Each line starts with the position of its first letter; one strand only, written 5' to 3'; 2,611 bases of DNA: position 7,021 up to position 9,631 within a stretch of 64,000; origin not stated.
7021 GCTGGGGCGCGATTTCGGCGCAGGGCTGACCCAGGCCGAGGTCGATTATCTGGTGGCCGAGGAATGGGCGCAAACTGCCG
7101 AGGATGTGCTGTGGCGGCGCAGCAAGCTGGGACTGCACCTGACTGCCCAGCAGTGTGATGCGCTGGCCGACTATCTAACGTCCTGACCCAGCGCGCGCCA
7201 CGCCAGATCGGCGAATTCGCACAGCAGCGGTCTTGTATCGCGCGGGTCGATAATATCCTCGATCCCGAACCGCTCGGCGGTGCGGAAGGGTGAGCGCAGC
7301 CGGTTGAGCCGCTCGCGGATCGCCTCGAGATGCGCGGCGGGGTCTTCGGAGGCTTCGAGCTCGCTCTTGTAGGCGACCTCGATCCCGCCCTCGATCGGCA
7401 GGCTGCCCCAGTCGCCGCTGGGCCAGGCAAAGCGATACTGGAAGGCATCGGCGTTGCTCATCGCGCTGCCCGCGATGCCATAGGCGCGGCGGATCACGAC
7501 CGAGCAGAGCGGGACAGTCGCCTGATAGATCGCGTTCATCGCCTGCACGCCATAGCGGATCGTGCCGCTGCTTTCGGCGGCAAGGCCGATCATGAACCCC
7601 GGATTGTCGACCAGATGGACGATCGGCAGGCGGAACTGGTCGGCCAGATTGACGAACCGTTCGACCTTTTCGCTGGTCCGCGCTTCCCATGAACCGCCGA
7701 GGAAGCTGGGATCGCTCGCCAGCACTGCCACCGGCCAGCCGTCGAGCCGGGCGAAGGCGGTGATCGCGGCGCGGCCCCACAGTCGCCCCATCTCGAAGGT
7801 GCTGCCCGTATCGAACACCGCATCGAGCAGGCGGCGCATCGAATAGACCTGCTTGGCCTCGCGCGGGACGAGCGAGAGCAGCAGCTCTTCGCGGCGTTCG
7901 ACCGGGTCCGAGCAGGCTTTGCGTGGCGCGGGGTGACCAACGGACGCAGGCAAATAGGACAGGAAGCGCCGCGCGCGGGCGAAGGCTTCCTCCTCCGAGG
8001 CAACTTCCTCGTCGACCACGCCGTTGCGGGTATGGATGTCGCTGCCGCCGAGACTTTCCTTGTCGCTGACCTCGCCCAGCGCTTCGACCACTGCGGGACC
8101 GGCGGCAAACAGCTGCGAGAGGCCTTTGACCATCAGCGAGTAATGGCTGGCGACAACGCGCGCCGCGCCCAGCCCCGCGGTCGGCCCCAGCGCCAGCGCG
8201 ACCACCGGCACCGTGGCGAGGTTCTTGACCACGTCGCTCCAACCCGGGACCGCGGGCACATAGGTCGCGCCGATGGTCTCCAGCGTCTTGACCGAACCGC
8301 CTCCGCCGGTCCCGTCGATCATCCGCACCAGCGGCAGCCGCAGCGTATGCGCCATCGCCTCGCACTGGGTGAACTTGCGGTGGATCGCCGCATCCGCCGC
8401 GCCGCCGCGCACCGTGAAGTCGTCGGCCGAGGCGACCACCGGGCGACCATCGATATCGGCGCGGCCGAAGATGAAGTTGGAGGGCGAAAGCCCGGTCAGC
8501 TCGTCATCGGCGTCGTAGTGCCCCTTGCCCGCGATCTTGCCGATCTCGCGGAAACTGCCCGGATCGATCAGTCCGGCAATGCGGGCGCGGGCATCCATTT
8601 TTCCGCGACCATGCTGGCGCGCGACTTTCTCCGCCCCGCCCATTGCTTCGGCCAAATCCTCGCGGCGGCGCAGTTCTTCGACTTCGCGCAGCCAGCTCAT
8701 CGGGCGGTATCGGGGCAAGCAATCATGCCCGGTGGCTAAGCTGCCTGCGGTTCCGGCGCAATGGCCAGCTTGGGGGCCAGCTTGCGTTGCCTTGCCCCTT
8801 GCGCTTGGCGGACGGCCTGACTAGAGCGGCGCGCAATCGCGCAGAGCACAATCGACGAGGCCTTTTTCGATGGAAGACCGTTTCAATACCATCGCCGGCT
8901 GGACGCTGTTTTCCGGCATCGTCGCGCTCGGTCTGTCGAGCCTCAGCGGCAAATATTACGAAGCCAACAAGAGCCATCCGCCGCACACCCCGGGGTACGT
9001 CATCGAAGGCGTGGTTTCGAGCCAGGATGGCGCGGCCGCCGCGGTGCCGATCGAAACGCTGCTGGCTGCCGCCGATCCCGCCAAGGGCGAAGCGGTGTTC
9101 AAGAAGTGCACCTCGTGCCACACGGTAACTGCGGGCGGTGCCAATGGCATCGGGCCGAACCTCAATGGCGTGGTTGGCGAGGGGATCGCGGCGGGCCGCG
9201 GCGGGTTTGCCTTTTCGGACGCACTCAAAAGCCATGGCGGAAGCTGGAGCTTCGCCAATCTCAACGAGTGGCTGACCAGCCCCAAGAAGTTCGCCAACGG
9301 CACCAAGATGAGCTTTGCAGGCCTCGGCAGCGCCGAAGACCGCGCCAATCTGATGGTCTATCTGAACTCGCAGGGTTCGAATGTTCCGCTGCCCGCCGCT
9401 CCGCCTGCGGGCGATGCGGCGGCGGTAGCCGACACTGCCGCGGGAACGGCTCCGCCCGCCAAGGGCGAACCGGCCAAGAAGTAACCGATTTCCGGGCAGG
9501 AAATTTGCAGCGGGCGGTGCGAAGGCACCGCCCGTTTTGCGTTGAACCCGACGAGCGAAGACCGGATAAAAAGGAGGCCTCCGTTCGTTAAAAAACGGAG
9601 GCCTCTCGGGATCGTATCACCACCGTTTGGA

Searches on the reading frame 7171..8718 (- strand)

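Call 30: search_protein_families(library=pfam, proteins=[window:7171-8718:-])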
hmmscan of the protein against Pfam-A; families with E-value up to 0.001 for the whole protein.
window:7171-8718:- (515 aa): 2 families
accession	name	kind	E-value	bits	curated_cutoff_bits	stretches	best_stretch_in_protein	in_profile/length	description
PF01039.27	Carboxyl_trans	-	3.3e-84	283.7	22.3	1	34-509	1-481/493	Carboxyl transferase domain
PF03255.19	ACCA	-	1.5e-08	34.6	23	1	351-411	135-195/310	Acetyl co-enzyme A carboxylase carboxyltransferase-like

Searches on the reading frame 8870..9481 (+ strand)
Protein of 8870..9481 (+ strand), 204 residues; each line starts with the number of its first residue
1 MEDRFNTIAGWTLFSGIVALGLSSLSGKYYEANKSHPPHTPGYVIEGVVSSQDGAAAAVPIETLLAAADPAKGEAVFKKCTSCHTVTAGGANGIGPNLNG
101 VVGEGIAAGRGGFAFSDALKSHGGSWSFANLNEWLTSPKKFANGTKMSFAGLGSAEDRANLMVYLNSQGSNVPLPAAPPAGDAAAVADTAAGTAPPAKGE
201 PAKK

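Call 30: search_protein_families(library=pfam, proteins=[window:8870-9481:+])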
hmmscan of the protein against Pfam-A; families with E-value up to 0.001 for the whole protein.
window:8870-9481:+ (204 aa): 1 family
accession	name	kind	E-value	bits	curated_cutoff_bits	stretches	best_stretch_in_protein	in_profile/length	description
PF00034.26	Cytochrom_C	-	9.8e-07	30.5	21.3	1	71-167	2-88/90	Cytochrome c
